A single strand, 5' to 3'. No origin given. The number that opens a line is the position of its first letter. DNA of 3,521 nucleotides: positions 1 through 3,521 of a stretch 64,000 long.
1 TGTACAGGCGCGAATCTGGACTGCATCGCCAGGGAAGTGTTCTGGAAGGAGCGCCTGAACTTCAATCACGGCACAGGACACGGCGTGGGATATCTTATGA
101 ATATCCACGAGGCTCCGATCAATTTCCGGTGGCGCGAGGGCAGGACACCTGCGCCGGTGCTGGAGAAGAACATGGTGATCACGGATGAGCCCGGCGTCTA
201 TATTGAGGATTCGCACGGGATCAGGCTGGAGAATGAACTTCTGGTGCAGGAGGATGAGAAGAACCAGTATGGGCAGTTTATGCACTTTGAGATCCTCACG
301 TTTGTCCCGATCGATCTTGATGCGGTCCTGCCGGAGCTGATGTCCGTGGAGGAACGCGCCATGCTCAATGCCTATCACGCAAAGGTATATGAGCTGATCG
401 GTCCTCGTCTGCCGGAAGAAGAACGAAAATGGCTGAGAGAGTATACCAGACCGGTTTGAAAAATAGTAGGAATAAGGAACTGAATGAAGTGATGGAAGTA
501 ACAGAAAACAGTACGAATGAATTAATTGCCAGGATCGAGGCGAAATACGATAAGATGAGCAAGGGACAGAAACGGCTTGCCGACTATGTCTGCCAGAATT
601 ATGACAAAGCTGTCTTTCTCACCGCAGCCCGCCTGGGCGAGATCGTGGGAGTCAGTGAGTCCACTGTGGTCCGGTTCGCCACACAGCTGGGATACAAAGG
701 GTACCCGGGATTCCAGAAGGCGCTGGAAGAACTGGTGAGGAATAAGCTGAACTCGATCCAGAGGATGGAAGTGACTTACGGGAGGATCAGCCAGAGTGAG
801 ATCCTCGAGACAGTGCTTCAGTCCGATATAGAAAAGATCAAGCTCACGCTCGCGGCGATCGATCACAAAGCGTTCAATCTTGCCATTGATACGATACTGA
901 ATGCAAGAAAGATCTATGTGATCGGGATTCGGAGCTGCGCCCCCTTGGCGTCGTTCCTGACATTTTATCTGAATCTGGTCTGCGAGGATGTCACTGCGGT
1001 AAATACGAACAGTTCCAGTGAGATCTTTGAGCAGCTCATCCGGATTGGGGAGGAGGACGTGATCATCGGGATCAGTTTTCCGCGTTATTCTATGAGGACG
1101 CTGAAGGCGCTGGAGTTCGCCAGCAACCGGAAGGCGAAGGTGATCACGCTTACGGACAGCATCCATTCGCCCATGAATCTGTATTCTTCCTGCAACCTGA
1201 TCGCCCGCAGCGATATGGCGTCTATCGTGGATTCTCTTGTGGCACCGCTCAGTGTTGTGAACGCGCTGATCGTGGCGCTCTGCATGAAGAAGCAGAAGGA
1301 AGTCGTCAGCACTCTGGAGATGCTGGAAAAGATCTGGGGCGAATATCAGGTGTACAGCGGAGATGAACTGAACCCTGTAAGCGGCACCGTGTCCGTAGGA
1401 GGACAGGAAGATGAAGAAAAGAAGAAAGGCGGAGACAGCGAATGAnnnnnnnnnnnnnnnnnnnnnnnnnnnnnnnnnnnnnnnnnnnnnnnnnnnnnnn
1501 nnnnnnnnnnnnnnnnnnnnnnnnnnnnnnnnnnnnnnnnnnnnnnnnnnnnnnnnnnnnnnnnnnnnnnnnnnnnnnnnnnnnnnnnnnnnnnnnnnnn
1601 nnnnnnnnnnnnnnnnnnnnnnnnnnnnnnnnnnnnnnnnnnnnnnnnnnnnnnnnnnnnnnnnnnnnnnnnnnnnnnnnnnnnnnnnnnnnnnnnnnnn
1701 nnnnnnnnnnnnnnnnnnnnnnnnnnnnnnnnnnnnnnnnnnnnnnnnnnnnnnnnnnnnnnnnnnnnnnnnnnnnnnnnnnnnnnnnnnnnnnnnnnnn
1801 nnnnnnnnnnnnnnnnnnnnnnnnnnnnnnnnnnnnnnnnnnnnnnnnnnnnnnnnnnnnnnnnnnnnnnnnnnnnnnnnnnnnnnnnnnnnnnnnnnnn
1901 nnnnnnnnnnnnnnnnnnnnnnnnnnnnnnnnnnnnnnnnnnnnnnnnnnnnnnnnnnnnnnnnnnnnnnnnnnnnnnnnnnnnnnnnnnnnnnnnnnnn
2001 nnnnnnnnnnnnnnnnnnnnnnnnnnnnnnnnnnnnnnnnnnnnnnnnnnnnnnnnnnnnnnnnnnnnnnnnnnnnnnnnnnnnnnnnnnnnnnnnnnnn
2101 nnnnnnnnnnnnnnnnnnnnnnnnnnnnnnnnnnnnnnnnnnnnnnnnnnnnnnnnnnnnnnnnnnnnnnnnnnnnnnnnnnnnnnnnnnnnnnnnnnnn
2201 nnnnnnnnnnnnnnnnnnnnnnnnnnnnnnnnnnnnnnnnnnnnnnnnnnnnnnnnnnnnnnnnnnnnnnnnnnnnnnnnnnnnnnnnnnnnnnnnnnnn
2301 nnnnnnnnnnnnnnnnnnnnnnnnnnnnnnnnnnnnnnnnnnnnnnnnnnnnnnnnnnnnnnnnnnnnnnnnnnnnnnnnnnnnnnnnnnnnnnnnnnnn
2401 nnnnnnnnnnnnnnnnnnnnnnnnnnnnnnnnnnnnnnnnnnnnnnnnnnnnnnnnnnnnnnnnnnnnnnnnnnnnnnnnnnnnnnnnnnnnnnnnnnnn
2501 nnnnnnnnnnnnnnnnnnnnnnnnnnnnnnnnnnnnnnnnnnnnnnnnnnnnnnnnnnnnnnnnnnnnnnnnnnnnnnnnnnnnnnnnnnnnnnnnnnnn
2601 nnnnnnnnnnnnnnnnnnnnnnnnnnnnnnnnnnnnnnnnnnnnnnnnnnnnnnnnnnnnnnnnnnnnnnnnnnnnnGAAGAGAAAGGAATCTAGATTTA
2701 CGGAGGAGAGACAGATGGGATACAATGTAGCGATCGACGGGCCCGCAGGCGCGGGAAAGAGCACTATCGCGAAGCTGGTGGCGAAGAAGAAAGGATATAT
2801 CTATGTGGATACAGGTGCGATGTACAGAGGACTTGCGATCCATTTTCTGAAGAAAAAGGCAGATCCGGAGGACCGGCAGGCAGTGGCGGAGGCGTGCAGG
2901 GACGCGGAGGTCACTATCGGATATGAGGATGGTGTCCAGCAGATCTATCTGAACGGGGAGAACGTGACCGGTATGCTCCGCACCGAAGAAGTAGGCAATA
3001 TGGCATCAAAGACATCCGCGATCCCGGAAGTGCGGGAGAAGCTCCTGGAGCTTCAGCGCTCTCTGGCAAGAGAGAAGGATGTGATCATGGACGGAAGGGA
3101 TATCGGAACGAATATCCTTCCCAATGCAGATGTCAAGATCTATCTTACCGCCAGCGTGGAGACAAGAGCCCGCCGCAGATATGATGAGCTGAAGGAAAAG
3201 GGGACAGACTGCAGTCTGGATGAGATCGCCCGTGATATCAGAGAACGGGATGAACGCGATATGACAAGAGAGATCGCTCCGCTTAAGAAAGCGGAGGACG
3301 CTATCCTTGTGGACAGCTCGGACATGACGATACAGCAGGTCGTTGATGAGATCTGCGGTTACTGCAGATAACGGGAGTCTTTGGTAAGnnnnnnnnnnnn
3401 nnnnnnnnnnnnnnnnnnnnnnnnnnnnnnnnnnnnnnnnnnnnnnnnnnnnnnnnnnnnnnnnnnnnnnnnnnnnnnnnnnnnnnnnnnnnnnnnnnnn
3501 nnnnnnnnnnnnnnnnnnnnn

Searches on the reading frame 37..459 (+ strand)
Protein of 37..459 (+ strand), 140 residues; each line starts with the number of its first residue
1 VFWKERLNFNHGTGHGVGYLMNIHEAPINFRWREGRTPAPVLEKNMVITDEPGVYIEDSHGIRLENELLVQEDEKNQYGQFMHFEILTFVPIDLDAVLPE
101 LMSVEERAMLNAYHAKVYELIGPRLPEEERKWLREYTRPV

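Call 7: search_protein_families(library=pfam, proteins=[window:37-459:+], max_evalue=0.00001)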
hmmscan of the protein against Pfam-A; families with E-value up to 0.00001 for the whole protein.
window:37-459:+ (140 aa): 2 families
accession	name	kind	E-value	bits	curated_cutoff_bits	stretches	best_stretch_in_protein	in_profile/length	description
PF16188.10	Peptidase_M24_C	-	3.1e-22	78.7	28.9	1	80-140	1-63/63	C-terminal region of peptidase_M24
PF00557.29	Peptidase_M24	-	2e-14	54.3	23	1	6-72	145-208/208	Metallopeptidase family M24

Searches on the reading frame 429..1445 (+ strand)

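Call 7: search_protein_families(library=pfam, proteins=[window:429-1445:+], max_evalue=0.00001)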
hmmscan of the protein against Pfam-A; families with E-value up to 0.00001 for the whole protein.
window:429-1445:+ (338 aa): 2 families
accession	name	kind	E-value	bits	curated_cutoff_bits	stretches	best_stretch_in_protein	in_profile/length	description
PF01380.27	SIS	-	1.4e-21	77.1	25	1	156-283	2-131/131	SIS domain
PF01418.23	HTH_6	-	5.4e-16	58.8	28.3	1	32-101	3-72/77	Helix-turn-helix domain, rpiR family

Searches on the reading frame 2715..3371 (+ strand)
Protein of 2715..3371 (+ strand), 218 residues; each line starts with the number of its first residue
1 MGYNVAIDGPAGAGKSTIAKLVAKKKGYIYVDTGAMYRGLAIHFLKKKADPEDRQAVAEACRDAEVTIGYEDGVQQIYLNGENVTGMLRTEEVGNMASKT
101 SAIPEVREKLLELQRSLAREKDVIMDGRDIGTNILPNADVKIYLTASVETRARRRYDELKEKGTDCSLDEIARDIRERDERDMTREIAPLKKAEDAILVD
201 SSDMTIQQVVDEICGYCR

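Call 7: search_protein_families(library=pfam, proteins=[window:2715-3371:+], max_evalue=0.00001)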
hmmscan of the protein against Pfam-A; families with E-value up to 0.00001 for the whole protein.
window:2715-3371:+ (218 aa): 3 families
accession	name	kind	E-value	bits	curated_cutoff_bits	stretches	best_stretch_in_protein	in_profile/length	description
PF02224.24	Cytidylate_kin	-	2.5e-79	266.3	26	1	5-216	1-208/211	Cytidylate kinase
PF13189.12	Cytidylate_kin2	-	1.4e-10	42.1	28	1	5-181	2-149/176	Cytidylate kinase-like family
PF13238.12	AAA_18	-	4.6e-06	27.6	29.4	0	5-165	1-118/128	AAA domain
